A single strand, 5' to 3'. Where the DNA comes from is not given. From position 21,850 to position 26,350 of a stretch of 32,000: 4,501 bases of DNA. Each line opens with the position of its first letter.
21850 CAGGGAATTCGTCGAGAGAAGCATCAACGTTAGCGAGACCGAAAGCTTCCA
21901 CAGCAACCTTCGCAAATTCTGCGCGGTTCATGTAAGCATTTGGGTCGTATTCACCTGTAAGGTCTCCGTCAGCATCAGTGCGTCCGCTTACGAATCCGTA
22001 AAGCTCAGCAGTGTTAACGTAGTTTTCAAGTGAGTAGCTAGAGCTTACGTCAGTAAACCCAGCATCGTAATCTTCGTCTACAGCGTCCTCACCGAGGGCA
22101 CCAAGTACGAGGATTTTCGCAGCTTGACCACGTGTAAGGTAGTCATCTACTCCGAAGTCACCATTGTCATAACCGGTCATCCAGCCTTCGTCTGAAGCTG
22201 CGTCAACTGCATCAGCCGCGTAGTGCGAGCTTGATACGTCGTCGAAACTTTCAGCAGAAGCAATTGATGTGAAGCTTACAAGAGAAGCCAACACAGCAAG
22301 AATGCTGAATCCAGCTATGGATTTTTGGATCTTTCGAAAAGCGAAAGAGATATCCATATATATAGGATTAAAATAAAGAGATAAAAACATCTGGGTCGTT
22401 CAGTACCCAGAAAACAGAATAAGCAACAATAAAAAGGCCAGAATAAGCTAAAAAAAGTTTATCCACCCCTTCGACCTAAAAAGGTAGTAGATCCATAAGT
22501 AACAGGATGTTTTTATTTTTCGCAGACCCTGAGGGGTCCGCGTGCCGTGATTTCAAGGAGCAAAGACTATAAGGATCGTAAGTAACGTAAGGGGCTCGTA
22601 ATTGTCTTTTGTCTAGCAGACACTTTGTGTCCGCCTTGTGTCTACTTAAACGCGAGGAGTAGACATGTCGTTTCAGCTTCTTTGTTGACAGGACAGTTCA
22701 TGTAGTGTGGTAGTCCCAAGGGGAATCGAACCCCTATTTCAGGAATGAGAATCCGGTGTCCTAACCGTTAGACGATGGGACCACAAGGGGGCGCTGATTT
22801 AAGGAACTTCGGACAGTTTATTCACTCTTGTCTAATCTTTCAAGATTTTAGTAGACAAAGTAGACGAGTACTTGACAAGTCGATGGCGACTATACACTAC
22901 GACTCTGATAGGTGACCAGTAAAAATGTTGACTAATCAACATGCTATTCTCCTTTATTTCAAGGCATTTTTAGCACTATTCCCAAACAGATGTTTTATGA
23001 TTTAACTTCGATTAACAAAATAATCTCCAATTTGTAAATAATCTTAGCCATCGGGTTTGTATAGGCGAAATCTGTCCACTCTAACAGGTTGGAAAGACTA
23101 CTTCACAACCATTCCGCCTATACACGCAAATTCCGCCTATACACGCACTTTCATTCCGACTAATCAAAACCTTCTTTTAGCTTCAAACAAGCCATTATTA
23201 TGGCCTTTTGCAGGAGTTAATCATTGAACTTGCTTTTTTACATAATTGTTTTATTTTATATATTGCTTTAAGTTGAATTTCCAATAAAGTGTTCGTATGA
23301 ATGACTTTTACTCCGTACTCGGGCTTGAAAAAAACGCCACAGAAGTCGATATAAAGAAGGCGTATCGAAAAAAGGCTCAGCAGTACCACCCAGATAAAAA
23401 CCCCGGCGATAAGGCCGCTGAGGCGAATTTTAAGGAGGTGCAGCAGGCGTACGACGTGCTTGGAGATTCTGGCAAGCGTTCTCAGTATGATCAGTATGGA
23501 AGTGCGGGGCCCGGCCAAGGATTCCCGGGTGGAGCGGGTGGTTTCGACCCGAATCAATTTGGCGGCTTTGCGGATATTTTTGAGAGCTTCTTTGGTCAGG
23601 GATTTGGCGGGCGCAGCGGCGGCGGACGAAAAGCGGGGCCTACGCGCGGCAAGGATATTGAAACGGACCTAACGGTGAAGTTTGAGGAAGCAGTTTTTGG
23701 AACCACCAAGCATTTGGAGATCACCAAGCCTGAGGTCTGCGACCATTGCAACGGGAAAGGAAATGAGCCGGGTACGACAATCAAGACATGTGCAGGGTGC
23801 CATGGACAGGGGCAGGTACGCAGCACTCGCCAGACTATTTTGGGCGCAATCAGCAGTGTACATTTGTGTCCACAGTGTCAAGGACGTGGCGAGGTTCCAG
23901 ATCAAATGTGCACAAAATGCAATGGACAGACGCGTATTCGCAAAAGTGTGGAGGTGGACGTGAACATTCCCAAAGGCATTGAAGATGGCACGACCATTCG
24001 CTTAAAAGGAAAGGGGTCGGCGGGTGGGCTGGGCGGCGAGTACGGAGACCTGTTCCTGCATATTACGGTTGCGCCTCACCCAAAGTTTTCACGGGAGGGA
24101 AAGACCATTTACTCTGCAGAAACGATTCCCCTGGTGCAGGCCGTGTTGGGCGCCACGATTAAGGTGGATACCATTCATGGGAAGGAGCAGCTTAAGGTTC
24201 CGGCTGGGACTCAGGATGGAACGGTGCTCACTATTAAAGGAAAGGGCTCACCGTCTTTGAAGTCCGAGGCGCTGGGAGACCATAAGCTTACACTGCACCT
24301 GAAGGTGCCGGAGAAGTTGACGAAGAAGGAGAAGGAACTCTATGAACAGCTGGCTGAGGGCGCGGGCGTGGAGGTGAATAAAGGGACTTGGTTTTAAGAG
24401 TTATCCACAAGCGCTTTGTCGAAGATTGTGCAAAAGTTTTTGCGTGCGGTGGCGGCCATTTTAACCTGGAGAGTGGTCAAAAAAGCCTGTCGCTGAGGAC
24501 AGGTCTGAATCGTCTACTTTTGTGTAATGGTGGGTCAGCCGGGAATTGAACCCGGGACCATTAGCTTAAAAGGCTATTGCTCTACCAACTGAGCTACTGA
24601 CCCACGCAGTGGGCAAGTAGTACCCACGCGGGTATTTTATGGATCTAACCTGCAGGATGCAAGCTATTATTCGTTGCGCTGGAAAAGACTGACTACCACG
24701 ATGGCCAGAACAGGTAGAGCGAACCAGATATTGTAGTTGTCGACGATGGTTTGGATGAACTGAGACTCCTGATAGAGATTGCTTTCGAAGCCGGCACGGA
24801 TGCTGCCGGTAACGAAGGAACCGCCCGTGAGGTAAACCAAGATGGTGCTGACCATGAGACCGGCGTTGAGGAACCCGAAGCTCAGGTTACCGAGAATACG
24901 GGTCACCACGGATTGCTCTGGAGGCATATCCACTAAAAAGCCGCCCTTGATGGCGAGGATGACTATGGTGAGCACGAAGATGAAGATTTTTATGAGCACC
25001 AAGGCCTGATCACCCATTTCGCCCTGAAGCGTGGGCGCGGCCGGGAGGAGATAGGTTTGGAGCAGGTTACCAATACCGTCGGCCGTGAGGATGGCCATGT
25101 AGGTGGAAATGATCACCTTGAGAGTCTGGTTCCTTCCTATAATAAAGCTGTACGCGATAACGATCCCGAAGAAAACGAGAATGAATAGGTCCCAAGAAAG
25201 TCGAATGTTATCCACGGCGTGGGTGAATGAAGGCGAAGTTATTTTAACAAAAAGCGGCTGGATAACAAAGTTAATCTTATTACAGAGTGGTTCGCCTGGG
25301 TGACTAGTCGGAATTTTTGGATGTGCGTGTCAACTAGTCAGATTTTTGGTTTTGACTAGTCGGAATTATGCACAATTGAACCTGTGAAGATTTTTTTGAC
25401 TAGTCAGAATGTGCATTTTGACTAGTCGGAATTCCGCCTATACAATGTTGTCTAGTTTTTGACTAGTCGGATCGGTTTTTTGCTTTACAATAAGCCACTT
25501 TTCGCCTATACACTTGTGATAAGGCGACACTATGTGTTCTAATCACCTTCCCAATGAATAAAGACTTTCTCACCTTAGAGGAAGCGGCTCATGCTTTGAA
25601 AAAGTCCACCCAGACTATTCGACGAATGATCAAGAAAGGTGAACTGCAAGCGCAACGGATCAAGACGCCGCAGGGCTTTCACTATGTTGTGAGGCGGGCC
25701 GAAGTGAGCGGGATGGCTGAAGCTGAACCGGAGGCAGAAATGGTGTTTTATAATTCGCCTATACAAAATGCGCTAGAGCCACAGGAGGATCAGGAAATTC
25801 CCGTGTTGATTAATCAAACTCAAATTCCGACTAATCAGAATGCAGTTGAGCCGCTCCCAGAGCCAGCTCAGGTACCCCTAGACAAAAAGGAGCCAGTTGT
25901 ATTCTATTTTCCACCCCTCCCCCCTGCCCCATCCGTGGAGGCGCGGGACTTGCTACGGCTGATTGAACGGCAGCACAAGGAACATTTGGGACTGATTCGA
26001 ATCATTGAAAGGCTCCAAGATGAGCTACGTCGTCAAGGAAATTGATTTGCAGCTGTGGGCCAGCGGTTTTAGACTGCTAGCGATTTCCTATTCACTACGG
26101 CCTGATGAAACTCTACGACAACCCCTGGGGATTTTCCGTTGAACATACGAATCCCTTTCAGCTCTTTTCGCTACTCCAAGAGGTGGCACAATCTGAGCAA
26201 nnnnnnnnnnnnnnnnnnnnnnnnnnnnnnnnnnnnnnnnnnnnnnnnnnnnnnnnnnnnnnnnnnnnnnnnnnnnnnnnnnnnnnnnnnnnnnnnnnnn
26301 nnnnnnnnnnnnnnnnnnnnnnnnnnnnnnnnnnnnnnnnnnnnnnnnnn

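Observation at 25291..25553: Helically phased array of six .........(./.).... direct repeats in front of an excisionase-type HTH gene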

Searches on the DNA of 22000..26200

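Call 27: search_rna_families(source=window, start=22000, end=26200, threshold=evalue, max_evalue=1)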
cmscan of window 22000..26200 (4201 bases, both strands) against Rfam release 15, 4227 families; matches with E-value up to 1: 7.
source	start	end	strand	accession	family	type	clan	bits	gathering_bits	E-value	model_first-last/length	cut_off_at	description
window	24531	24603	-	RF00005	tRNA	Gene; tRNA;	CL00001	75.8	29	5.1e-16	1-71/71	no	tRNA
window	22711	22782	-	RF00005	tRNA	Gene; tRNA;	CL00001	59.9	29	1.3e-11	1-71/71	no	tRNA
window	22710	22782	+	RF04354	Plastid-ycf2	Cis-reg;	-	26.5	65.7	0.021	1-75/75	no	Plastid-ycf2 5UTR RNA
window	24530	24603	+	RF04354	Plastid-ycf2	Cis-reg;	-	25.3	65.7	0.045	1-75/75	no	Plastid-ycf2 5UTR RNA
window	23187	23353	-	RF01619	ceN115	Gene; sRNA;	-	23.9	44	0.063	1-159/159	no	C. elegans sRNA ceN115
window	23145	23199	-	RF02475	GlsR6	Gene; snRNA; snoRNA; CD-box;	-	21.8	75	0.07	1-59/59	no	Small nucleolar RNA GlsR6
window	24532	24595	-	RF01684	mascRNA-menRNA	Gene;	-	20.7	42.5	0.89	1-56/56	no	MALAT1-associated small cytoplasmic RNA/MEN beta RNA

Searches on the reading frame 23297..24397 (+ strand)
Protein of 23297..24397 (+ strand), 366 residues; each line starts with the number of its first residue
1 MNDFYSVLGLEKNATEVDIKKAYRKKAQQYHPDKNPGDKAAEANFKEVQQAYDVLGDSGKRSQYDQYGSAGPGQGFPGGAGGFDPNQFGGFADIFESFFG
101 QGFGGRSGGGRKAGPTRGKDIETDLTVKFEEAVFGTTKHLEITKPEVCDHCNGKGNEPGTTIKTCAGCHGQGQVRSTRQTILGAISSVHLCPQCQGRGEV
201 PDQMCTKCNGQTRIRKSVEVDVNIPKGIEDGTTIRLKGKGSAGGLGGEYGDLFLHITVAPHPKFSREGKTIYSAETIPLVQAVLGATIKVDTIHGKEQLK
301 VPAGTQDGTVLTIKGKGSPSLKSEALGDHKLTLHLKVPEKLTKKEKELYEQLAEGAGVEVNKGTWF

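Call 8: search_protein_families(library=pfam, proteins=[window:23297-24397:+], max_evalue=0.01)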
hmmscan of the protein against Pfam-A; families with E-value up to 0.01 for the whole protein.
window:23297-24397:+ (366 aa): 4 families
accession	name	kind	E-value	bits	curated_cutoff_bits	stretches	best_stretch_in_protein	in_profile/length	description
PF01556.23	DnaJ_C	-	3e-45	154.4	26.6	1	121-338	1-152/152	DnaJ C terminal domain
PF00226.36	DnaJ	-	1.3e-26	92.9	27.8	1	3-65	1-63/63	DnaJ domain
PF00684.25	DnaJ_CXXCXGXG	-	4.6e-15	56.1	32.7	1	148-211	1-64/65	DnaJ central domain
PF20833.2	RNase_E_G_Thio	-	0.002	18.6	26.8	0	164-185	1-22/86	RNase E/G, Thioredoxin-like domain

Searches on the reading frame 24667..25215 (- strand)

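Call 8: search_protein_families(library=pfam, proteins=[window:24667-25215:-], max_evalue=0.01)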
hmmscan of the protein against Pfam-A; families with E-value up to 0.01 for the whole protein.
window:24667-25215:- (182 aa): 0 families

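Call 55: search_protein_families(library=ncbifam, proteins=[window:24667-25215:-], max_evalue=0.1)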
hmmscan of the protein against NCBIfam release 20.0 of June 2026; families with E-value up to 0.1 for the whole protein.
window:24667-25215:- (182 aa): 1 family
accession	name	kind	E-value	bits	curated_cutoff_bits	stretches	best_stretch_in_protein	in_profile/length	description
TIGR01316.1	gltA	equivalog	0.012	14.5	471.75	1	6-50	186-230/449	NADPH-dependent glutamate synthase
